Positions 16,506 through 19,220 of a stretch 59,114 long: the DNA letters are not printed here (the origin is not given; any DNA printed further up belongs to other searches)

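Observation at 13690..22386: Uncharacterised CoA-thioester pathway: PaaK-like ligase, XDH-family molybdoenzyme, AbfD-like protein, short citrate-synthase-like protein, MaoC and nitroreductase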

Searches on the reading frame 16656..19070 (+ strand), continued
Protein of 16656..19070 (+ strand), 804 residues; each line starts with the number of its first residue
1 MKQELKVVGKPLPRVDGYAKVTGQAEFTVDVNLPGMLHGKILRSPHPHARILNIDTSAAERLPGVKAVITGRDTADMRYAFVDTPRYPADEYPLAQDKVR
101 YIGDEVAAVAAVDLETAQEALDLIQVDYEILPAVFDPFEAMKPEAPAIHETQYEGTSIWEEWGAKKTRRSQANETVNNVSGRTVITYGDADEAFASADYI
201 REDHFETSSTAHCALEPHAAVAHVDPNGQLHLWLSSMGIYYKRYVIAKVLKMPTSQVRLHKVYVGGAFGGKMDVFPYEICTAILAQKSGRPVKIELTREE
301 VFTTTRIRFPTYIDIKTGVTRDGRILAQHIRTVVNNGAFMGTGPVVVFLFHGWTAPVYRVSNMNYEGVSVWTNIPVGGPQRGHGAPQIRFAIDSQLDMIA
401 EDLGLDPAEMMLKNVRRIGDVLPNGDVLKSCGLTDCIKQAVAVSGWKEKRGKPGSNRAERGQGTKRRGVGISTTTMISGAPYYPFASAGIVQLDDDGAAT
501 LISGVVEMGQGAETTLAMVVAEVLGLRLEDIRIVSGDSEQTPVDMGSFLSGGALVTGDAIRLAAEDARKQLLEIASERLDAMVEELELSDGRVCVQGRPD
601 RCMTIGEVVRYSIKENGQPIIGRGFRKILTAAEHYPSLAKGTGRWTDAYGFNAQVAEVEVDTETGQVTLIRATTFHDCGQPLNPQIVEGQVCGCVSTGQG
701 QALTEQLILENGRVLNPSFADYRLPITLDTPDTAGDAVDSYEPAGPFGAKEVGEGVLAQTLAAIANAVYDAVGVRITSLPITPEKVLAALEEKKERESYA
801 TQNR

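Call 79: find_encoding_contigs(protein=P0003, flank=10000, max_places=1)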
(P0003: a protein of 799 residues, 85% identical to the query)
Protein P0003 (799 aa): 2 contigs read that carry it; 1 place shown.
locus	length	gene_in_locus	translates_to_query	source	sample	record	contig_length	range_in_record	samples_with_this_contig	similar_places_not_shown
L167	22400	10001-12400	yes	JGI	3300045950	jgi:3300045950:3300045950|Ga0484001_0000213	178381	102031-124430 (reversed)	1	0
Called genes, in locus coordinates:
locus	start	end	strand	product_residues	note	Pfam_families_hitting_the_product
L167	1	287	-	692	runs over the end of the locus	PF05378:Hydant_A_N, PF01968:Hydantoinase_A, PF19278:Hydant_A_C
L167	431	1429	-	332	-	PF02729:OTCace_N, PF00185:OTCace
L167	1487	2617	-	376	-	PF01210:NAD_Gly3P_dh_N, PF02558:ApbA (weak), PF03807:F420_oxidored (weak), PF02317:Octopine_DH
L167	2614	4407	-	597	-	PF02538:Hydantoinase_B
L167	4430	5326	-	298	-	PF00701:DHDPS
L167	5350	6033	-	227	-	PF00392:GntR, PF07729:FCD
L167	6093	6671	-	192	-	PF00106:adh_short, PF13561:adh_short_C2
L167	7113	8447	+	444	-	PF00501:AMP-binding, PF14535:AMP-binding_C_2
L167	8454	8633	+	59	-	-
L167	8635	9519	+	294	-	PF00941:FAD_binding_5, PF03450:CO_deh_flav_C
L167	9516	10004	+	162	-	PF00111:Fer2, PF01799:Fer2_2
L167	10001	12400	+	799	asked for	PF01315:Ald_Xan_dh_C, PF02738:MoCoBD_1, PF20256:MoCoBD_2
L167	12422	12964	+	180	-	PF00857:Isochorismatase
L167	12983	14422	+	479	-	PF11794:HpaB_N, PF03241:HpaB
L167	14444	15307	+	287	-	PF00285:Citrate_synt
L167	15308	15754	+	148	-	PF01575:MaoC_dehydratas, PF13452:FAS1_DH_region (weak)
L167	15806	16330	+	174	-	PF14512:TM1586_NiRdase (weak), PF00881:Nitroreductase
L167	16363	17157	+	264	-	PF01791:DeoC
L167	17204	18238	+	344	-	PF08240:ADH_N, PF16912:Glu_dehyd_C, PF00107:ADH_zinc_N, PF13602:ADH_zinc_N_2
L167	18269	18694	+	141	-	PF13247:Fer4_11, PF12838:Fer4_7 (weak), PF25160:LdpA_Fe-S-bd, PF00037:Fer4, PF12797:Fer4_2 (weak), PF12837:Fer4_6, PF13237:Fer4_10 (weak), PF12838:Fer4_7 (weak), +4 more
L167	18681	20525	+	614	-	PF02730:AFOR_N, PF01314:AFOR_C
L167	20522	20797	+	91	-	PF02597:ThiS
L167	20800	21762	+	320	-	PF00892:EamA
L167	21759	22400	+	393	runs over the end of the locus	PF00465:Fe-ADH, PF13685:Fe-ADH_2 (weak), PF25137:ADH_Fe_C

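Call 81: search_protein_families(library=ncbifam, proteins=[L167:12422-12964:+, L005:5574-5984:+], max_evalue=0.00001)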
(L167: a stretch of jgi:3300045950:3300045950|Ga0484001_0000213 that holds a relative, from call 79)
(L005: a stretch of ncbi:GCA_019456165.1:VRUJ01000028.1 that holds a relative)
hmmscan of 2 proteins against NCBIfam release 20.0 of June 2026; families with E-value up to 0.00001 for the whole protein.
L167:12422-12964:+ (180 aa): 3 families
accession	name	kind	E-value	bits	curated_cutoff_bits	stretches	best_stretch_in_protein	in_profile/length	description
TIGR03614.1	RutB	equivalog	2.8e-12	46.7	377.95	1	73-152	109-190/226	pyrimidine utilization protein B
NF050097.1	BiurAmidohydBiuH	equivalog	1.5e-11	44.2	370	1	75-158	111-196/221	biuret amidohydrolase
NF008623.0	PRK11609.1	equivalog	3.4e-06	27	174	0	100-155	130-185/213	bifunctional nicotinamidase/pyrazinamidase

L005:5574-5984:+ (136 aa): 3 families
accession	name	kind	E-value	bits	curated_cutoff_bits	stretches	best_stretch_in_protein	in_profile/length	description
TIGR00004.1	TIGR00004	subfamily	8e-20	71.3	106.25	1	14-130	12-123/125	Rid family detoxifying hydrolase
TIGR03610.1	RutC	equivalog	2.2e-13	50.4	169.1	1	1-128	1-122/127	pyrimidine utilization protein C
NF008490.0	PRK11401.1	equivalog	1.1e-10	41.5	222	1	17-131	17-126/129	enamine/imine deaminase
